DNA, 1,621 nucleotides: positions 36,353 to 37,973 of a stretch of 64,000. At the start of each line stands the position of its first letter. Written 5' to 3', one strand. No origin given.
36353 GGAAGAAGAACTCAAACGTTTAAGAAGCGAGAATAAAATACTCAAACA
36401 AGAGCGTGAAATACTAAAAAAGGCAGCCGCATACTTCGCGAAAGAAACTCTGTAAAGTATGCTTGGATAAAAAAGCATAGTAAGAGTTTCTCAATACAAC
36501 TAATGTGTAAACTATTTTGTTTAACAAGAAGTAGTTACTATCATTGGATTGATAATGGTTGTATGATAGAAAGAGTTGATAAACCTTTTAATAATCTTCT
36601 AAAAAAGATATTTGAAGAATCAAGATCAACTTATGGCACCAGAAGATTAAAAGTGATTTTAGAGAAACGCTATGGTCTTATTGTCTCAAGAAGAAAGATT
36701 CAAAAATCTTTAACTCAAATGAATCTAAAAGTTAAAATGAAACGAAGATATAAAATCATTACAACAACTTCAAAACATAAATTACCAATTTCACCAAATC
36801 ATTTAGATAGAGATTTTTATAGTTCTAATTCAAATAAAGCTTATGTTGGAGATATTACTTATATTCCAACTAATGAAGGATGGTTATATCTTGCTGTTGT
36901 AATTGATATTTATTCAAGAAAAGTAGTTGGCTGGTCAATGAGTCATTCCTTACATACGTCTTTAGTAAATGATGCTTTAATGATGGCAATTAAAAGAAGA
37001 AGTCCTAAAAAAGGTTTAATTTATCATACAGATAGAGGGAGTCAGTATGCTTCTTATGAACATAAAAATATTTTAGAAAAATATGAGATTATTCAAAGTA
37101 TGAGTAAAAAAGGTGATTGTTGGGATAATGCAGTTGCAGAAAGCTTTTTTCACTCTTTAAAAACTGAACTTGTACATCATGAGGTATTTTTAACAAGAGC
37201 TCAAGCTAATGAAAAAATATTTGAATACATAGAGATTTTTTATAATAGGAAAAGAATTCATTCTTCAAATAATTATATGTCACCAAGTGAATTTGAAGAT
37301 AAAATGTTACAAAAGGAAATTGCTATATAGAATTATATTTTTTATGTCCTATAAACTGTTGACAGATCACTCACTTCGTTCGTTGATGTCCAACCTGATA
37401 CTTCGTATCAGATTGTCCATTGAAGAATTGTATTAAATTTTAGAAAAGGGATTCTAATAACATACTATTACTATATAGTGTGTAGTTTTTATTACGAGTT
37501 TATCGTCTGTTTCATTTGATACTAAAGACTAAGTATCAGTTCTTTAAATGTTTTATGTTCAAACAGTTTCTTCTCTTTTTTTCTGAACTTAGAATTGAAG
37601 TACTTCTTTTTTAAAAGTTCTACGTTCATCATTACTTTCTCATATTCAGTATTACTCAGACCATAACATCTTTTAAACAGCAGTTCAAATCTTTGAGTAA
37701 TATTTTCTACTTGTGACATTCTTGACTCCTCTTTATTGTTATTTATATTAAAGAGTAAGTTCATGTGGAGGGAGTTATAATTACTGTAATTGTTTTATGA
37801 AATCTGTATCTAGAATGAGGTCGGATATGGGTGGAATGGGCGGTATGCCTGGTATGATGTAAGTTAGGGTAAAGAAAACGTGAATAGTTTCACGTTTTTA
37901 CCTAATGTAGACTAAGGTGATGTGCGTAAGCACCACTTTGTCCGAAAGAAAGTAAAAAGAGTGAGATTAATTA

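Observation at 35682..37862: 2.1-kb insertion in the extreme 3' end of groEL bounded by 33-bp direct repeats (att-like), with no recombinase: CIME-like remnant?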

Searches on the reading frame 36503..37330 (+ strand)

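Call 10: search_protein_families(library=pfam, proteins=[window:36503-37330:+], max_evalue=0.01)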
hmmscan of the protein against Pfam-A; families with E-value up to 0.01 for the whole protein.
window:36503-37330:+ (275 aa): 5 families
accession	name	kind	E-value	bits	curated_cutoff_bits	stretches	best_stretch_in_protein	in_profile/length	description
PF00665.32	rve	-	2.1e-27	95.8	32.6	1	110-206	4-102/102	Integrase core domain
PF13333.12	rve_2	-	1.1e-17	64.4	22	1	213-269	1-56/56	Integrase core domain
PF13276.12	HTH_21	-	1.2e-11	45.1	28.1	1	32-83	9-60/60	HTH-like domain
PF13683.12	rve_3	-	1.3e-11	44.5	26.5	1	196-261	3-67/67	Integrase core domain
PF13610.12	DDE_Tnp_IS240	-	0.0057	17.2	27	1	117-239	7-126/139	DDE domain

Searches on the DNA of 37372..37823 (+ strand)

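Call 9: search_dna_similar(query=window:37372-37823:+, collection=plasmids, mode=distant)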
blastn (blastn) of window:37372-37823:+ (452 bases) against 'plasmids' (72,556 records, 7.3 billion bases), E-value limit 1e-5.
No match.
